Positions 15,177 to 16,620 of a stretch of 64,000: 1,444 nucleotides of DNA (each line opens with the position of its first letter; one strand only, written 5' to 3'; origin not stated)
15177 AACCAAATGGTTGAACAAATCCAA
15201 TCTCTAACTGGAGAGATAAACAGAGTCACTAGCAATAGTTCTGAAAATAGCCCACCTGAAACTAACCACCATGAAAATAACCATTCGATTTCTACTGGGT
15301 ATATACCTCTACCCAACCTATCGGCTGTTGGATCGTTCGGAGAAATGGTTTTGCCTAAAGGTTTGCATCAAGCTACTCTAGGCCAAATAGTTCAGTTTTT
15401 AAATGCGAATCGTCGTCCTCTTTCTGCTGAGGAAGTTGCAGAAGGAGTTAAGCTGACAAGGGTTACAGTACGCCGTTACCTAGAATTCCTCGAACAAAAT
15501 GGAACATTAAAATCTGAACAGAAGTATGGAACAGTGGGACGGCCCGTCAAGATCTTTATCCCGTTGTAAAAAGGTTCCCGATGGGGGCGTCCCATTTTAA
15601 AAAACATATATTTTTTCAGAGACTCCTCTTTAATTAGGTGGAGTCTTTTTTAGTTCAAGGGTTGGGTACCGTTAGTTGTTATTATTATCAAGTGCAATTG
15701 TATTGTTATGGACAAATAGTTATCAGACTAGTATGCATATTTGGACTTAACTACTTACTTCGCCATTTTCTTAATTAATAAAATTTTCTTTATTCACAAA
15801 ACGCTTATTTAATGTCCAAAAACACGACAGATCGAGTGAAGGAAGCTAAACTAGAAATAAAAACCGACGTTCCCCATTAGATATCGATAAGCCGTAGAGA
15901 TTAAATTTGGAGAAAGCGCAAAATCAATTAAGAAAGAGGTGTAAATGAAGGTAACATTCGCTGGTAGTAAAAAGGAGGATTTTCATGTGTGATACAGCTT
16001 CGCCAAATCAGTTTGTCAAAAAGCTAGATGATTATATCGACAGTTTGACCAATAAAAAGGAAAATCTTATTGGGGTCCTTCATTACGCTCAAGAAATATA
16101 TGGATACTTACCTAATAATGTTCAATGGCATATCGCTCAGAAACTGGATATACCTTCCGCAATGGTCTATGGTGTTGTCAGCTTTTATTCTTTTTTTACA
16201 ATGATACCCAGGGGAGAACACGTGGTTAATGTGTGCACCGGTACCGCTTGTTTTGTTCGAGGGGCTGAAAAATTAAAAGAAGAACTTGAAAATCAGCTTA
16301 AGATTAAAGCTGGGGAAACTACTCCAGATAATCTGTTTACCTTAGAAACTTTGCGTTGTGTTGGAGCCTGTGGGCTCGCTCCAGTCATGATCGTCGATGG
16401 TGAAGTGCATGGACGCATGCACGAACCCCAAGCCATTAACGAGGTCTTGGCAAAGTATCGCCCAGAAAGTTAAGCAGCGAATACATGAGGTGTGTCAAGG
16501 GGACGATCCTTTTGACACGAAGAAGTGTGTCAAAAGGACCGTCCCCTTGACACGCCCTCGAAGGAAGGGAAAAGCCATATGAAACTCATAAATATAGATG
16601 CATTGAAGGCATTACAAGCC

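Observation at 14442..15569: Membrane-bound one-component regulator: Cache + HAMP fused directly to a CitB/DcuR-type HTH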

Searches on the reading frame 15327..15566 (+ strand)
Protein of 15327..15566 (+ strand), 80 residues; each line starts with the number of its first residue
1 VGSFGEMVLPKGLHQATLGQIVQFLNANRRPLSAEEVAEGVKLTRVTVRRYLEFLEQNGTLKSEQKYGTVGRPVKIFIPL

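Call 26: search_protein_representatives(protein=window:15327-15566:+)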
Query: 80 residues. Proteins with E-value up to 0.001 (for the whole library): 725; up to 1e-10: 57; up to 1e-30: 3. The best 150 are listed.
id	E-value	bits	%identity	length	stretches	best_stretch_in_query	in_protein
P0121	7.4e-35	134.4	85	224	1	2-80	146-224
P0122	2.4e-31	123.2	80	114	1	6-80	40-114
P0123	9.5e-31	121.3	80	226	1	6-80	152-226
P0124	1.8e-30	120.4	83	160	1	5-80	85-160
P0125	1.1e-28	114.8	80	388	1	7-80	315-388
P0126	8.7e-27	108.8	74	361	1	5-80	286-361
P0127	1.5e-25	104.9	77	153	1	6-79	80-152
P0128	1.5e-24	101.7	74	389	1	6-79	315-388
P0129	3.1e-23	97.5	66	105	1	3-78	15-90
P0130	8.0e-23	96.2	74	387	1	6-77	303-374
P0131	8.0e-23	96.2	75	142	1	9-79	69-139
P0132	3.4e-21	91.0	64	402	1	4-80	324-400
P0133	4.7e-21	90.6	65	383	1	7-78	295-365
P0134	3.3e-20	87.9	63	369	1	8-77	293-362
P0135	4.6e-19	84.3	66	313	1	5-77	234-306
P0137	1.5e-17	79.5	61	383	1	9-77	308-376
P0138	2.9e-17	78.6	59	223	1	9-77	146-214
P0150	9.2e-13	64.3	51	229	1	7-74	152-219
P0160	8.0e-12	61.3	48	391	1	7-77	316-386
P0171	5.0e-11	58.8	48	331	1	8-78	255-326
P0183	4.8e-10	55.7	46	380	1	6-77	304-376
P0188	5.9e-10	55.4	43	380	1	6-77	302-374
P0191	7.0e-10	55.2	43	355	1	9-77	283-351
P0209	5.6e-09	52.3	44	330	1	7-77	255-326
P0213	7.9e-09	51.8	48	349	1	9-77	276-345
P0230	2.5e-08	50.2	42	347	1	7-77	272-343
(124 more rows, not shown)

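Call 29: list_cluster_members(proteins=[P0134, P0137, P0171, P0183, P0188, P0191, P0209, P0213, P0230, P0160])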
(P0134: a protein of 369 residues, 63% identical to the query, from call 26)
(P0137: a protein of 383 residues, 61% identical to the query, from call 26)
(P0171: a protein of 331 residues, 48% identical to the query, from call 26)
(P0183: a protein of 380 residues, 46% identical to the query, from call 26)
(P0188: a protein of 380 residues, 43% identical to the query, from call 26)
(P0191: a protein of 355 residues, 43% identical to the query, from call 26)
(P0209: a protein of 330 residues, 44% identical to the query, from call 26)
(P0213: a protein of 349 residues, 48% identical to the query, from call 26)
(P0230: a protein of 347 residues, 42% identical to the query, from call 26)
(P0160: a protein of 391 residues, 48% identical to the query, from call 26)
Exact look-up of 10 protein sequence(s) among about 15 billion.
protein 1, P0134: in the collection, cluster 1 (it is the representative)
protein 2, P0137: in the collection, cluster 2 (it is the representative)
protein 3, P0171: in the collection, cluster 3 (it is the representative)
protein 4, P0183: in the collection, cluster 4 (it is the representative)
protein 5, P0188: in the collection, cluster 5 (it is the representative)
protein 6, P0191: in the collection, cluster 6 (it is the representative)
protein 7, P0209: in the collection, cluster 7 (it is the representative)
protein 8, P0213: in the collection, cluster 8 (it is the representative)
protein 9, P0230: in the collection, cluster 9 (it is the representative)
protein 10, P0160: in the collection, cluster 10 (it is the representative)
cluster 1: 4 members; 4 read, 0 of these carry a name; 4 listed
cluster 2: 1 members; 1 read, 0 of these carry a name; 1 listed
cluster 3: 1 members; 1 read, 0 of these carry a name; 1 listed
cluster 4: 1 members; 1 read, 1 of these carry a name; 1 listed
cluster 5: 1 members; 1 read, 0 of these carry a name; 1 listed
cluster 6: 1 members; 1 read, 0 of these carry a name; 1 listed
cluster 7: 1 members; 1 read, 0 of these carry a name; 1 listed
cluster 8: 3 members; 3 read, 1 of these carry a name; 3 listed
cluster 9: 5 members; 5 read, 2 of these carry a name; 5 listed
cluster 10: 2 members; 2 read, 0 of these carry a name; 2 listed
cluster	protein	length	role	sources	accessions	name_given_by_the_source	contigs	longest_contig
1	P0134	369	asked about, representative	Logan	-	-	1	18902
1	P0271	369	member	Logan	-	-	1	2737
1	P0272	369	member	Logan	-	-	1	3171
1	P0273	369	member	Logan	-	-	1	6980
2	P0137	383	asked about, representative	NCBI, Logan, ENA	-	-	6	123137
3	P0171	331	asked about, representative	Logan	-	-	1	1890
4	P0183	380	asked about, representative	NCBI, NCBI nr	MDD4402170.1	MAG: cache domain-containing protein [Desulfitobacteriaceae bacterium] | cache domain-containing protein [Desulfitobacteriaceae bacterium]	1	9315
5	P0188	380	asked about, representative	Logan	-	-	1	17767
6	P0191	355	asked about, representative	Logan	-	-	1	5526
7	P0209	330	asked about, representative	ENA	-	-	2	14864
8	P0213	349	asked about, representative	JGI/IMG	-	-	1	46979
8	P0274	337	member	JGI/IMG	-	methyl-accepting chemotaxis protein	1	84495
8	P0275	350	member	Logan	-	-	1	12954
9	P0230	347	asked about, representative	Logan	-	-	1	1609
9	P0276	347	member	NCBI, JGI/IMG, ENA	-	methyl-accepting chemotaxis protein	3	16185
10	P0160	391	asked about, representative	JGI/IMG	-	-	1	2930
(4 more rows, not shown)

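Call 31: search_protein_families(library=pfam, proteins=[P0134, P0137, P0171, P0183, P0191, P0209, P0213, P0230, P0138, P0150], max_evalue=0.01)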
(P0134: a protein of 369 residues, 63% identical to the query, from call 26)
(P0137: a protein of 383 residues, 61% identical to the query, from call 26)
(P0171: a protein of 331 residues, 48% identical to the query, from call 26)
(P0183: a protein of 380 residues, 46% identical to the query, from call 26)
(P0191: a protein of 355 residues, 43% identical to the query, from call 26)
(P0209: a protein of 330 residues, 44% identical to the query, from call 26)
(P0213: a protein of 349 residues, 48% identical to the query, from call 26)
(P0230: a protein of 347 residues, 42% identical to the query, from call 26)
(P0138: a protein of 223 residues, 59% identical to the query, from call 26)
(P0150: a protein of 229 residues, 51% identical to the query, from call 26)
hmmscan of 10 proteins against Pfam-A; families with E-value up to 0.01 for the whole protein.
P0134 (369 aa): 14 families
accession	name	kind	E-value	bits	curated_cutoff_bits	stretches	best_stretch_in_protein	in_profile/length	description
PF17202.10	sCache_3_3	-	9.4e-29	100.3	28.8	1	76-178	3-105/107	Single cache domain 3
PF17201.10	Cache_3-Cache_2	-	1.1e-17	64.7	27.7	1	38-184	29-198/299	Cache 3/Cache 2 fusion domain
PF17203.10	sCache_3_2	-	1.1e-09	38.9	28.4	1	77-181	38-139/140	Single cache domain 3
PF20714.3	HTH_64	-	9.4e-09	35.8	27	1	318-362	18-62/65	DpiA-like helix-turn-helix domain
PF08279.18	HTH_11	-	1.5e-07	31.6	25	1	303-348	2-48/55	HTH domain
PF08220.18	HTH_DeoR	-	3e-05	24.1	21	1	317-346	15-44/57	DeoR-like helix-turn-helix domain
PF13412.12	HTH_24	-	8.8e-05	22.4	21.9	1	317-346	18-47/48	Winged helix-turn-helix DNA-binding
PF14827.12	dCache_3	-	0.00042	20.4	25.7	1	81-169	146-234/239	Double sensory domain of two-component sensor kinase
PF13545.12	HTH_Crp_2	-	0.0011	19.3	27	1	314-347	20-53/70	Crp-like helix-turn-helix domain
PF01978.25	TrmB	-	0.0037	17.5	25.6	0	317-348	23-54/68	Sugar-specific transcriptional regulator TrmB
PF00392.27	GntR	-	0.0038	17.3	27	0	318-354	26-62/64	Bacterial regulatory proteins, gntR family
PF02082.26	Rrf2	-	0.0039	17.8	30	0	316-349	23-56/132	Iron-dependent Transcriptional regulator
PF13730.12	HTH_36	-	0.006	16.8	25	0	314-346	24-55/55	Helix-turn-helix domain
PF25213.1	HVO_A0261_N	-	0.0078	16.5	35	0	316-347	24-55/86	HVO_A0261 N-terminal domain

P0137 (383 aa): 9 families
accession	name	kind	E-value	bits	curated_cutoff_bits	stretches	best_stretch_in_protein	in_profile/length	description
PF17202.10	sCache_3_3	-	3.1e-32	111.5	28.8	1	75-177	2-104/107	Single cache domain 3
PF17201.10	Cache_3-Cache_2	-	3.8e-20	72.8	27.7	1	70-176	72-191/299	Cache 3/Cache 2 fusion domain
PF17203.10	sCache_3_2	-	4.2e-08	33.8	28.4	1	102-174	64-132/140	Single cache domain 3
PF20714.3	HTH_64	-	8.5e-07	29.5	27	1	332-377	18-63/65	DpiA-like helix-turn-helix domain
PF08279.18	HTH_11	-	6.4e-06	26.4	25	1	318-363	3-47/55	HTH domain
PF22282.1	CydS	-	0.00012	22.3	25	1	179-205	2-28/31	CydS-like protein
PF04703.18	FaeA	-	0.00043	21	20.7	1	318-361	3-46/62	FaeA-like protein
PF01978.25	TrmB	-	0.0029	17.9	25.6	1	324-379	17-65/68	Sugar-specific transcriptional regulator TrmB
PF08220.18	HTH_DeoR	-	0.0049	17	21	1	318-360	3-44/57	DeoR-like helix-turn-helix domain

P0171 (331 aa): 9 families
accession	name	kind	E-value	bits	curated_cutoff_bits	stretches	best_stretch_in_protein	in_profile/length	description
PF17202.10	sCache_3_3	-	1.1e-18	68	28.8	1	75-172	2-99/107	Single cache domain 3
PF17201.10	Cache_3-Cache_2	-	4.7e-13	49.5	27.7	1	69-172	71-186/299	Cache 3/Cache 2 fusion domain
PF20714.3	HTH_64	-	3.8e-07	30.7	27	1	278-325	15-62/65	DpiA-like helix-turn-helix domain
PF08279.18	HTH_11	-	0.00015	22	25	1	266-313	3-48/55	HTH domain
PF08220.18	HTH_DeoR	-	0.00037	20.6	21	1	279-316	14-49/57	DeoR-like helix-turn-helix domain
PF21984.2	DnaD_N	-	0.0012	19.4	27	1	280-319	36-75/101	DnaD N-terminal domain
PF01978.25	TrmB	-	0.0036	17.6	25.6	1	280-314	23-57/68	Sugar-specific transcriptional regulator TrmB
PF12802.13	MarR_2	-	0.0051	17.4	27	0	267-312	9-53/61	MarR family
PF04703.18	FaeA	-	0.0093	16.7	20.7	0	267-309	4-45/62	FaeA-like protein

P0183 (380 aa): 7 families
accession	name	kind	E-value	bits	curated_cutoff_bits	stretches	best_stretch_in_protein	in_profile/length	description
PF17202.10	sCache_3_3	-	4.6e-18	65.9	28.8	1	75-175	2-99/107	Single cache domain 3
PF17201.10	Cache_3-Cache_2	-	7.7e-16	58.7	27.7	1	68-175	70-186/299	Cache 3/Cache 2 fusion domain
PF20714.3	HTH_64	-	2.1e-06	28.2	27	1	315-376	2-62/65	DpiA-like helix-turn-helix domain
PF09308.16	LuxQ-periplasm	-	0.00014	21.9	25.7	0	67-108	144-184/239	LuxQ, periplasmic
PF17203.10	sCache_3_2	-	0.00031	21.3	28.4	1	81-172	42-127/140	Single cache domain 3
PF08220.18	HTH_DeoR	-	0.00087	19.4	21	0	331-367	15-49/57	DeoR-like helix-turn-helix domain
PF08279.18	HTH_11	-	0.0032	17.7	25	1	316-363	2-47/55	HTH domain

P0191 (355 aa): 7 families
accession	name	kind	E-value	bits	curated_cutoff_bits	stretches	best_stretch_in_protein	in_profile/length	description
PF17202.10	sCache_3_3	-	6.2e-23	81.6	28.8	1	79-181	2-104/107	Single cache domain 3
PF17201.10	Cache_3-Cache_2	-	1.3e-21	77.6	27.7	1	41-187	32-197/299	Cache 3/Cache 2 fusion domain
PF20714.3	HTH_64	-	1.1e-07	32.3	27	1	291-352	2-63/65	DpiA-like helix-turn-helix domain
PF08279.18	HTH_11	-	1e-05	25.8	25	1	292-340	2-49/55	HTH domain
PF08280.17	HTH_Mga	-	0.00091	19.6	23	1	294-325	9-39/59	M protein trans-acting positive regulator (MGA) HTH domain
PF08220.18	HTH_DeoR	-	0.0019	18.4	21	1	293-334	3-43/57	DeoR-like helix-turn-helix domain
PF21984.2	DnaD_N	-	0.004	17.7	27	1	290-354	20-84/101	DnaD N-terminal domain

P0209 (330 aa): 10 families
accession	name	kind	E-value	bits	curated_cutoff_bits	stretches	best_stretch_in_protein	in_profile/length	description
PF17202.10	sCache_3_3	-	7.4e-21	74.9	28.8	1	75-175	2-101/107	Single cache domain 3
PF17201.10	Cache_3-Cache_2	-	4e-15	56.3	27.7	1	74-181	82-194/299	Cache 3/Cache 2 fusion domain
PF20714.3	HTH_64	-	1.5e-06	28.8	27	1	273-327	9-63/65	DpiA-like helix-turn-helix domain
PF08279.18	HTH_11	-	8.6e-05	22.8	25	1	266-315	2-49/55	HTH domain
PF01978.25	TrmB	-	0.00034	20.8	25.6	1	268-322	12-59/68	Sugar-specific transcriptional regulator TrmB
PF12802.13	MarR_2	-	0.00037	21.1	27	1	271-314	11-54/61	MarR family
PF13635.12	DUF4143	-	0.00072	19.8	28.1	1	261-311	11-61/160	Domain of unknown function (DUF4143)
PF09339.16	HTH_IclR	-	0.0008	19.6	22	1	273-311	11-49/52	IclR helix-turn-helix domain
PF00558.24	Vpu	-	0.0034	17.6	24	0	182-246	4-67/81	Vpu protein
PF17203.10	sCache_3_2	-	0.0038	17.7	28.4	0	78-173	39-130/140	Single cache domain 3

P0213 (349 aa): 5 families
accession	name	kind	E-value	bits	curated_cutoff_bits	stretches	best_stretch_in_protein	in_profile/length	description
PF17202.10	sCache_3_3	-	4.6e-24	85.3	28.8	1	76-171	3-98/107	Single cache domain 3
PF17201.10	Cache_3-Cache_2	-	7.7e-18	65.2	27.7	1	73-170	75-184/299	Cache 3/Cache 2 fusion domain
PF20714.3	HTH_64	-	2.3e-06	28.1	27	1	295-345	12-62/65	DpiA-like helix-turn-helix domain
PF08279.18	HTH_11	-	0.00061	20.1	25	1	285-329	2-44/55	HTH domain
PF17203.10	sCache_3_2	-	0.00064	20.3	28.4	1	128-168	86-126/140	Single cache domain 3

P0230 (347 aa): 4 families
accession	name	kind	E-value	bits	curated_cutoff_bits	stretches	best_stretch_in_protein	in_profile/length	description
PF17202.10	sCache_3_3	-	1.2e-21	77.5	28.8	1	75-172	3-100/107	Single cache domain 3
PF17201.10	Cache_3-Cache_2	-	5.9e-15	55.8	27.7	1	68-173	71-188/299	Cache 3/Cache 2 fusion domain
PF20714.3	HTH_64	-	7.3e-06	26.5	27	1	297-343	16-62/65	DpiA-like helix-turn-helix domain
PF13635.12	DUF4143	-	0.0046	17.1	28.1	1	279-328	12-61/160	Domain of unknown function (DUF4143)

P0138 (223 aa): 11 families
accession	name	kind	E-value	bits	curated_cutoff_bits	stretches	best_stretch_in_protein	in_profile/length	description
PF20714.3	HTH_64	-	3.4e-09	37.2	27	1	171-214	19-62/65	DpiA-like helix-turn-helix domain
PF08220.18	HTH_DeoR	-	2e-05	24.7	21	1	169-199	15-45/57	DeoR-like helix-turn-helix domain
PF08279.18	HTH_11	-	0.00014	22.1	25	1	165-199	12-46/55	HTH domain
PF13545.12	HTH_Crp_2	-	0.0008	19.8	27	1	166-201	20-55/70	Crp-like helix-turn-helix domain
PF00392.27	GntR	-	0.0019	18.2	27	1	170-206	26-62/64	Bacterial regulatory proteins, gntR family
PF24033.1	DUF7342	-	0.003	18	31.6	0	168-198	17-47/150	Family of unknown function (DUF7342)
PF01978.25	TrmB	-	0.0055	17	25.6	0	169-200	23-54/68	Sugar-specific transcriptional regulator TrmB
PF02082.26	Rrf2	-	0.0065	17.1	30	0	165-201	20-56/132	Iron-dependent Transcriptional regulator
PF13635.12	DUF4143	-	0.0073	16.5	28.1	0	167-201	29-62/160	Domain of unknown function (DUF4143)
PF05584.17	Sulfolobus_pRN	-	0.0075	16.7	20.8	0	52-81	34-65/72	Sulfolobus plasmid regulatory protein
PF12802.13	MarR_2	-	0.0078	16.8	27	0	163-199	13-51/61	MarR family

P0150 (229 aa): 9 families
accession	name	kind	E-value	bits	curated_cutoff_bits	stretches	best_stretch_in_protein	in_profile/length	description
PF00072.30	Response_reg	-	4.9e-22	78.6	30.2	1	6-116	2-110/111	Response regulator receiver domain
PF20714.3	HTH_64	-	9.3e-09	35.8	27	1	176-222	16-62/65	DpiA-like helix-turn-helix domain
PF09339.16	HTH_IclR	-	8.9e-06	25.8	22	1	166-205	8-47/52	IclR helix-turn-helix domain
PF12840.13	HTH_20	-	0.0016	18.8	27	0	165-205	8-47/51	Helix-turn-helix domain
PF08220.18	HTH_DeoR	-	0.0024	18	21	1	168-206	7-44/57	DeoR-like helix-turn-helix domain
PF08279.18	HTH_11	-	0.0033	17.7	25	1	164-205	3-44/55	HTH domain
PF04703.18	FaeA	-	0.0037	18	20.7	1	166-204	5-43/62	FaeA-like protein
PF16365.12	EutK_C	-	0.0073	16.7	27.5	0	167-204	5-42/52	Ethanolamine utilization protein EutK C-terminus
PF24033.1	DUF7342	-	0.009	16.4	31.6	0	165-205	6-46/150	Family of unknown function (DUF7342)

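Call 32: find_encoding_contigs(protein=P0137, flank=6000, max_places=1)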
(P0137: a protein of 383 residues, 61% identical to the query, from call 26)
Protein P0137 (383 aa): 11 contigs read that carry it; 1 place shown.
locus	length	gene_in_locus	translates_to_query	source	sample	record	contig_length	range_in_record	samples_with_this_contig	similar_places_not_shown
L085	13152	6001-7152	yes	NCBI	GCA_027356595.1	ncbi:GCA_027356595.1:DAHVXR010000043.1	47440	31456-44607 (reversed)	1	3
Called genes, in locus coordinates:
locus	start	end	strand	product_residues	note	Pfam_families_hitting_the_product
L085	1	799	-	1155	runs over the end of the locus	PF00873:ACR_tran, PF02355:SecD_SecF_C (faint)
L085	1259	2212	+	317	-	-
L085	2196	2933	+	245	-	PF01138:RNase_PH, PF03725:RNase_PH_C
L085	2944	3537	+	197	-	PF01725:Ham1p_like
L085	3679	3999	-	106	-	-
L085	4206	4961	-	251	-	PF00132:Hexapep (weak), PF25084:LbH_EIF2B (faint), PF25087:GMPPB_C (faint)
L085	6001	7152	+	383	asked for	PF17201:Cache_3-Cache_2, PF17202:sCache_3_3, PF17203:sCache_3_2, PF08279:HTH_11 (weak), PF20714:HTH_64 (weak)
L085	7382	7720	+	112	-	PF01155:HypA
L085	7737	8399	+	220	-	PF02492:cobW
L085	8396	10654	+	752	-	PF00708:Acylphosphatase, PF07503:zf-HYPF, PF01300:Sua5_yciO_yrdC, PF17788:HypF_C, PF22521:HypF_C_2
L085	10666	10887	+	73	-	PF01455:HupF_HypC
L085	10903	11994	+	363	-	PF01924:HypD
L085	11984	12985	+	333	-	PF00586:AIRS, PF02769:AIRS_C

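Call 33: find_encoding_contigs(protein=P0213, flank=6000, max_places=1)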
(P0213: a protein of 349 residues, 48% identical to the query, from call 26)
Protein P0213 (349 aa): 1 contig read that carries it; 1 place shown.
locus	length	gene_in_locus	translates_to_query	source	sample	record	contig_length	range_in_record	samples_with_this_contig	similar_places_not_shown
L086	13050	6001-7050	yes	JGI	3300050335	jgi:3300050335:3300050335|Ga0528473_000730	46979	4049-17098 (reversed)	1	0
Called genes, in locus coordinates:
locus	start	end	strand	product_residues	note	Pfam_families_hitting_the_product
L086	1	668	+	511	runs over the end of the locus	PF04055:Radical_SAM, PF12544:LAM_C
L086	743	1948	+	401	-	PF13353:Fer4_12 (weak), PF04055:Radical_SAM, PF13186:SPASM (weak)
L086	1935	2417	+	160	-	PF22451:NirdL-like_HTH, PF17805:AsnC_trans_reg2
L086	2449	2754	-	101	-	-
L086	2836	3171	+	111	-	PF08448:PAS_4 (weak)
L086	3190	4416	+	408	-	-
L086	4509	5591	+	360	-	PF01926:MMR_HSR1, PF02421:FeoB_N (faint), PF06071:YchF-GTPase_C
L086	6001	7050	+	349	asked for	PF17201:Cache_3-Cache_2, PF17202:sCache_3_3, PF20714:HTH_64 (weak)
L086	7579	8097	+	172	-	PF07291:MauE, PF07681:DoxX (weak)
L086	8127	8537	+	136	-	PF24696:UGSC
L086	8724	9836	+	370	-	-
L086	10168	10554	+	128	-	PF01648:ACPS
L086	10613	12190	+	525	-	PF03853:YjeF_N, PF01256:Carb_kinase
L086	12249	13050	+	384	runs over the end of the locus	PF01168:Ala_racemase_N, PF00842:Ala_racemase_C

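Call 34: find_encoding_contigs(protein=P0134, flank=6000, max_places=1)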
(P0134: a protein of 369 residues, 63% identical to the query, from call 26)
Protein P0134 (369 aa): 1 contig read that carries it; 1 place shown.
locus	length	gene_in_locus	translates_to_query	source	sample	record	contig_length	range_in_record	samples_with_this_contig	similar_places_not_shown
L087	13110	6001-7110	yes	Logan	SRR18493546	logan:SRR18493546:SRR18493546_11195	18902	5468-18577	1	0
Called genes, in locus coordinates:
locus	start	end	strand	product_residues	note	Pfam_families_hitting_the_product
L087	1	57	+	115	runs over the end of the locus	PF03960:ArsC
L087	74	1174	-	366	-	PF25919:BSH_CusB (faint), PF00364:Biotin_lipoyl (faint), PF25984:BSH_YknX (weak), PF25967:RND-MFP_C (weak), PF25989:YknX_C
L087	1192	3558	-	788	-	PF12704:MacB_PCD (faint), PF02687:FtsX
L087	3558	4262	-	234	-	PF02463:SMC_N (faint), PF00005:ABC_tran, PF13304:AAA_21 (faint)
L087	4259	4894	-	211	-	PF00440:TetR_N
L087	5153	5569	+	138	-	PF01980:TrmO_N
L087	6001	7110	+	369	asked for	PF17201:Cache_3-Cache_2, PF17203:sCache_3_2, PF17202:sCache_3_3, PF08279:HTH_11 (weak), PF20714:HTH_64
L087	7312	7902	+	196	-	PF10518:TAT_signal (weak), PF04879:Molybdop_Fe4S4, PF00384:Molybdopterin (weak)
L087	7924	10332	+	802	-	PF00384:Molybdopterin, PF01568:Molydop_binding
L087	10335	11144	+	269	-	PF13187:Fer4_9 (weak), PF13247:Fer4_11, PF14697:Fer4_21 (weak), PF12838:Fer4_7 (weak), PF00037:Fer4, PF12797:Fer4_2, PF12837:Fer4_6 (weak), PF13237:Fer4_10 (weak)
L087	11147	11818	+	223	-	PF01292:Ni_hydr_CYTB, PF14358:DUF4405 (faint)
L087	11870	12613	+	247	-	-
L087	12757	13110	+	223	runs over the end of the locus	PF00702:Hydrolase, PF12710:HAD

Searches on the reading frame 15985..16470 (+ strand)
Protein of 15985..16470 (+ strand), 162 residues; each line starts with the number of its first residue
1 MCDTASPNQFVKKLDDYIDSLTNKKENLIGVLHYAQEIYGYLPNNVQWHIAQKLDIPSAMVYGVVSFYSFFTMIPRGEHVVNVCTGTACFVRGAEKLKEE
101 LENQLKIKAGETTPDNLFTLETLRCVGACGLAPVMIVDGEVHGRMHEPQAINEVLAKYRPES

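Call 8: search_protein_families(library=pfam, proteins=[window:15985-16470:+], max_evalue=0.001)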
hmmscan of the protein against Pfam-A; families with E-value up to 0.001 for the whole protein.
window:15985-16470:+ (162 aa): 1 family
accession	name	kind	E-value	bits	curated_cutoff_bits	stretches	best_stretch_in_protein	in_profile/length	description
PF01257.25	2Fe-2S_thioredx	-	2.2e-48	164.3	24.8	1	15-158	2-144/145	Thioredoxin-like [2Fe-2S] ferredoxin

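Call 63: search_protein_families(library=ncbifam, proteins=[window:15985-16470:+], max_evalue=1e-10)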
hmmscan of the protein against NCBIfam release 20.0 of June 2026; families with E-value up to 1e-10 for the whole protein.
window:15985-16470:+ (162 aa): 9 families
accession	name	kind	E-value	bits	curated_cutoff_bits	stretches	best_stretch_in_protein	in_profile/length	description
NF005747.0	PRK07571.1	equivalog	4.3e-53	179.5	224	1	5-155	16-165/173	bidirectional hydrogenase complex protein HoxE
NF005722.0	PRK07539.1-2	equivalog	7.7e-40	136.5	141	1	10-158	9-156/157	NADH-quinone oxidoreductase subunit NuoE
TIGR01958.1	nuoE_fam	subfamily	2.6e-37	128.2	142.4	1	22-159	12-148/148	NADH-quinone oxidoreductase subunit NuoE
NF004638.0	PRK05988.1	equivalog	1.8e-36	125.3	198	1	10-157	10-156/159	formate dehydrogenase subunit gamma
NF005725.0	PRK07539.1-5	equivalog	2.3e-32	112.1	220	1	23-159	36-172/174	NADH-quinone oxidoreductase subunit NuoE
NF005723.0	PRK07539.1-3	equivalog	5.7e-28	97.8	226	1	23-157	21-155/158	NADH-quinone oxidoreductase subunit NuoE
NF005721.0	PRK07539.1-1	equivalog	8.7e-28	97.4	308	1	23-159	43-178/292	NADH-quinone oxidoreductase subunit NuoE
NF005724.0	PRK07539.1-4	equivalog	5.4e-19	69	280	1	24-155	38-169/240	NADH-quinone oxidoreductase subunit NuoE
NF009040.0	PRK12373.1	equivalog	3.2e-15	56.8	514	1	26-138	37-150/400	NADH-quinone oxidoreductase subunit E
